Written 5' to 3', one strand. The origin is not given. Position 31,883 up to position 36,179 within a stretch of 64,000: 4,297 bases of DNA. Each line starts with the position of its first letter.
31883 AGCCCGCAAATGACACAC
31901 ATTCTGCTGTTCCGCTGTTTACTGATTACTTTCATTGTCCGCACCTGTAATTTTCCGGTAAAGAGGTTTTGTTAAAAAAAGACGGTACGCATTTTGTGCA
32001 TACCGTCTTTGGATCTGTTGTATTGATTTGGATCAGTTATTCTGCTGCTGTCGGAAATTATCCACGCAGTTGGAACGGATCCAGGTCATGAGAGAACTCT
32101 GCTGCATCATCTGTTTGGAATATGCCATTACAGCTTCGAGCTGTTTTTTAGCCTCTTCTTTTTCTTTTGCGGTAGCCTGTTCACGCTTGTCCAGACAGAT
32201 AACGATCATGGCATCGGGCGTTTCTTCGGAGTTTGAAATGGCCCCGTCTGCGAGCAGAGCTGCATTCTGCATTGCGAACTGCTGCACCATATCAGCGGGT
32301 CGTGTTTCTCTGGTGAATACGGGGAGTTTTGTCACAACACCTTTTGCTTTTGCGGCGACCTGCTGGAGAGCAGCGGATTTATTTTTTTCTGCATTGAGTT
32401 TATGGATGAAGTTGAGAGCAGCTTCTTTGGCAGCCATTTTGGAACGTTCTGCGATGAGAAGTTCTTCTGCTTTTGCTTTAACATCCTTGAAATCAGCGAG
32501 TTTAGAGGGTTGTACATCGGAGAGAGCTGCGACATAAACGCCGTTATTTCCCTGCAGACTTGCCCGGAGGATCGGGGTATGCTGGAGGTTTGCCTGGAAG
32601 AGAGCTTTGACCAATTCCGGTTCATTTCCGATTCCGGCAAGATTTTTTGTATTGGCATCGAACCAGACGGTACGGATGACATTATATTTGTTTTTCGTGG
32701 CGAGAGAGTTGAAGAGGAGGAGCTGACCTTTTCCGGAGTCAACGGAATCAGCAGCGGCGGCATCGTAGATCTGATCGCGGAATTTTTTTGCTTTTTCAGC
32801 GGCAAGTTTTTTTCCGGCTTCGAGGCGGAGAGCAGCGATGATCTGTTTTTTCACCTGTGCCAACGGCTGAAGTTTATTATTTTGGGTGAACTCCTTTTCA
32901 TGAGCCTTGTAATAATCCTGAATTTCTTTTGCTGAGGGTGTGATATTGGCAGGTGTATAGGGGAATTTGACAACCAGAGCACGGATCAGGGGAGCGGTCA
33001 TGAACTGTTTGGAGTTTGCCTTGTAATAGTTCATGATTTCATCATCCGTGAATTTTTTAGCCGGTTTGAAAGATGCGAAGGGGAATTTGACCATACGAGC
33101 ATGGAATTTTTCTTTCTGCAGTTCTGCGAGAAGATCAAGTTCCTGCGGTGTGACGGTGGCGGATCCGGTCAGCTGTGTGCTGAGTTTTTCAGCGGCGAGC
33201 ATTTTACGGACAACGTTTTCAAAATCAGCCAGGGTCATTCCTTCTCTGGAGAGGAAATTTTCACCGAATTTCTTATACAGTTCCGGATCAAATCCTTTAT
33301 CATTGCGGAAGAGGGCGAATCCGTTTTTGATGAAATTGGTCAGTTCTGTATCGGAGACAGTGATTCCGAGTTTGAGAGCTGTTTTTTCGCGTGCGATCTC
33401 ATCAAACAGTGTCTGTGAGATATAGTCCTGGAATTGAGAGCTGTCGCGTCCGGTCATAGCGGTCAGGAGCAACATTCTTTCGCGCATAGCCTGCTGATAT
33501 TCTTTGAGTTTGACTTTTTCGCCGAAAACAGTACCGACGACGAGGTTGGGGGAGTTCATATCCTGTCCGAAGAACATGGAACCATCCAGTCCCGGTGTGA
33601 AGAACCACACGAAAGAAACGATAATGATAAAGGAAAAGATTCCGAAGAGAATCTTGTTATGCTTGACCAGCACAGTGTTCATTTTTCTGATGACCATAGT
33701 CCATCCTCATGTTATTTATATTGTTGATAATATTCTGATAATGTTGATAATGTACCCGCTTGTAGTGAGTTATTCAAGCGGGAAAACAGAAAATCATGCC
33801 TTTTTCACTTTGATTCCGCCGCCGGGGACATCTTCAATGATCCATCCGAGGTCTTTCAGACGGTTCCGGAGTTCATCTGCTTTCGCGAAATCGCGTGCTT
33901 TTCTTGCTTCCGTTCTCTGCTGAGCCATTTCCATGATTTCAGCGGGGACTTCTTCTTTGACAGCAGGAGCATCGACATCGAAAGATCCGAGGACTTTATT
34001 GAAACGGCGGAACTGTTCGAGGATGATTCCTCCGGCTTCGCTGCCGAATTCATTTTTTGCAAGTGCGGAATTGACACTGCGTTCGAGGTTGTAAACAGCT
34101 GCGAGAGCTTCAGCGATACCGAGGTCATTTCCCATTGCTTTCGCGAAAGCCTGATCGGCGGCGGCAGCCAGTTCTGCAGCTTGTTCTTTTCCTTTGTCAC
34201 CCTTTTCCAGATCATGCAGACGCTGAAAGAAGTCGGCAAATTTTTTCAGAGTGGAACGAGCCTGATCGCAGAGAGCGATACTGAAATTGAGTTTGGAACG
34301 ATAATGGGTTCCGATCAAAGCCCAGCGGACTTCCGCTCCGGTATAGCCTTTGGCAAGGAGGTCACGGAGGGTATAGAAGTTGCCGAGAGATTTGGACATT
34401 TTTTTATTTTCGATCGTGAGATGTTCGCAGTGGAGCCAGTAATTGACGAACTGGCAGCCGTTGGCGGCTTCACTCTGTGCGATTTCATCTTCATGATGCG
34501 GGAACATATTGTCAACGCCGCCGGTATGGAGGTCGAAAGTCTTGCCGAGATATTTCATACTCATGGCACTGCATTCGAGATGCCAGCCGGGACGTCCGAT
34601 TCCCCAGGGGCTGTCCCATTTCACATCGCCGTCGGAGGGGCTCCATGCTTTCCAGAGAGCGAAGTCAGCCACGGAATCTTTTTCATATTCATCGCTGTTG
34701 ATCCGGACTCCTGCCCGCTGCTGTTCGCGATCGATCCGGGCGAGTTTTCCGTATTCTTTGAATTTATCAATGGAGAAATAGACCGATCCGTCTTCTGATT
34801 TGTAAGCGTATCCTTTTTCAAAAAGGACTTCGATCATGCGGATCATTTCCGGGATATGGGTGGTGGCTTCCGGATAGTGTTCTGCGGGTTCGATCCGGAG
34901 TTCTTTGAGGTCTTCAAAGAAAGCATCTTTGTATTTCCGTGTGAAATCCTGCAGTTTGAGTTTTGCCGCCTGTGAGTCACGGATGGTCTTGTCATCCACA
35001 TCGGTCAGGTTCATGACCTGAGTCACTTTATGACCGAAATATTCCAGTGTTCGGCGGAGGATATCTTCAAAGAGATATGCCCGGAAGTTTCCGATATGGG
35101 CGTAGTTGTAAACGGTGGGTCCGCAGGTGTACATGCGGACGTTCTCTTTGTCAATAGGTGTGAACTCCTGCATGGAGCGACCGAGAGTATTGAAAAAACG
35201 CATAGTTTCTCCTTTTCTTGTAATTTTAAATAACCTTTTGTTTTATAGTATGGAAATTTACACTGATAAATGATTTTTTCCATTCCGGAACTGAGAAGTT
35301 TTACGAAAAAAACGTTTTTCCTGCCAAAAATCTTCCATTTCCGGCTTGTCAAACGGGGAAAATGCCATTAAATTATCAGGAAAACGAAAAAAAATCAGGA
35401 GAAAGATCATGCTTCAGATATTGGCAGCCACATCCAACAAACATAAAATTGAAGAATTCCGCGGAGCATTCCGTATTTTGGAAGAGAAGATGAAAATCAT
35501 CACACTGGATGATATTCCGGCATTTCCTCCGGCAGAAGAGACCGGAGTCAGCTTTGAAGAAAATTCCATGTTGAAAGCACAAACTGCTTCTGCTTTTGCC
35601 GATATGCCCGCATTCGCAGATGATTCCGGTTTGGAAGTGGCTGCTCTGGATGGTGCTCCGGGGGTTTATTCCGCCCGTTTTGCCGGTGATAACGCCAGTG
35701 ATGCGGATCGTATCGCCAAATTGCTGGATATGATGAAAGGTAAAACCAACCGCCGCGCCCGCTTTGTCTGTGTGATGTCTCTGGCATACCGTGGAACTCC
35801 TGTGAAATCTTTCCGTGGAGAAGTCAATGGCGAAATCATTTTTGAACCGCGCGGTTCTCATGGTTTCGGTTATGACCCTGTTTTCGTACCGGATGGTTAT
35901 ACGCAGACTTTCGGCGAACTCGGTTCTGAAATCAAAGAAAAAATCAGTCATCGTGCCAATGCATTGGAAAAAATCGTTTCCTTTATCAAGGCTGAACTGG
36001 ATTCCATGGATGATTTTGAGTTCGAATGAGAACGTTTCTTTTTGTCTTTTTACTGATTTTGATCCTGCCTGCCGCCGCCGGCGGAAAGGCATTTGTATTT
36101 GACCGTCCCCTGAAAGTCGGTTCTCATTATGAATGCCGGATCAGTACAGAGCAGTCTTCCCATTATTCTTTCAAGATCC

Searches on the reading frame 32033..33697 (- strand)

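Call 25: search_protein_families(library=pfam, proteins=[window:32033-33697:-], max_evalue=0.0001)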
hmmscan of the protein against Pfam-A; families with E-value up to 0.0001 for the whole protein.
window:32033-33697:- (554 aa): 3 families
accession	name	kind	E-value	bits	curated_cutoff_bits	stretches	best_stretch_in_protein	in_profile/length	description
PF13624.11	SurA_N_3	-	1.4e-16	61.2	27.2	1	12-172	7-161/162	SurA-like N-terminal domain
PF13623.11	SurA_N_2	-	1.4e-13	51.4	28.5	1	14-144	8-144/145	SurA-like N-terminal domain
PF13145.12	Rotamase_2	-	9.3e-10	39.8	27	1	254-407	1-120/121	PPIC-type PPIASE domain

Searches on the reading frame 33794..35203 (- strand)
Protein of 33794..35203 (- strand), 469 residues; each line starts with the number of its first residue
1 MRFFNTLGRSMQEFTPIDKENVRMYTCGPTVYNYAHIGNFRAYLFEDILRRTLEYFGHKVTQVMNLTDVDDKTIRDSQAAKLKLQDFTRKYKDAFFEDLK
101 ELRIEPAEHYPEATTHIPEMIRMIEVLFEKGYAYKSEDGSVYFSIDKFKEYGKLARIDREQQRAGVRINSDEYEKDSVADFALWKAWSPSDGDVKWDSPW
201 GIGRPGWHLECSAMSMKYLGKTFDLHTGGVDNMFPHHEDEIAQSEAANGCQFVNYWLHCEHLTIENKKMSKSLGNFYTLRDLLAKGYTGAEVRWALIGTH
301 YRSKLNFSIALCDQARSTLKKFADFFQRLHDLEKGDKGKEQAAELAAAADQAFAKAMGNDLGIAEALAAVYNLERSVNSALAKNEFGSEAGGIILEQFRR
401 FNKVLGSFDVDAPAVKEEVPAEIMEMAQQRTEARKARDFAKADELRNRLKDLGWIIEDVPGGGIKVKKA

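Call 25: search_protein_families(library=pfam, proteins=[window:33794-35203:-], max_evalue=0.0001)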
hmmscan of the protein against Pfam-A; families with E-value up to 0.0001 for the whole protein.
window:33794-35203:- (469 aa): 5 families
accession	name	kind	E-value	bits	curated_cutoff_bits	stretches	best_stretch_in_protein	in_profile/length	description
PF01406.26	tRNA-synt_1e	-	1.1e-111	373.4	27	1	14-315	2-299/301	tRNA synthetases class I (C) catalytic domain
PF09334.17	tRNA-synt_1g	-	1.5e-08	34.3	20.1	0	32-143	11-123/391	tRNA synthetases class I (M)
PF09190.17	DALR_2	-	2.4e-06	28.4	22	1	352-407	1-55/57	DALR domain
PF01921.24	tRNA-synt_1f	-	7.5e-05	22.3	27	0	25-71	26-72/360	tRNA synthetases class I (K)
PF23493.1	CysS_C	-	9e-05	22.9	23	1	418-461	3-46/51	Cysteinyl-tRNA ligase anticodon binding domain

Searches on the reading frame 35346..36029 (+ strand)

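Call 72: search_protein_families(library=pfam, proteins=[window:35346-36029:+], max_evalue=0.001)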
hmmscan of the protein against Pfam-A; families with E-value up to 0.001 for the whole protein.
window:35346-36029:+ (227 aa): 1 family
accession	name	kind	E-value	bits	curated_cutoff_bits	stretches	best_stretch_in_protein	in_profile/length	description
PF01725.21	Ham1p_like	-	9e-66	221.7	22.5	1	25-212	1-185/186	Ham1 family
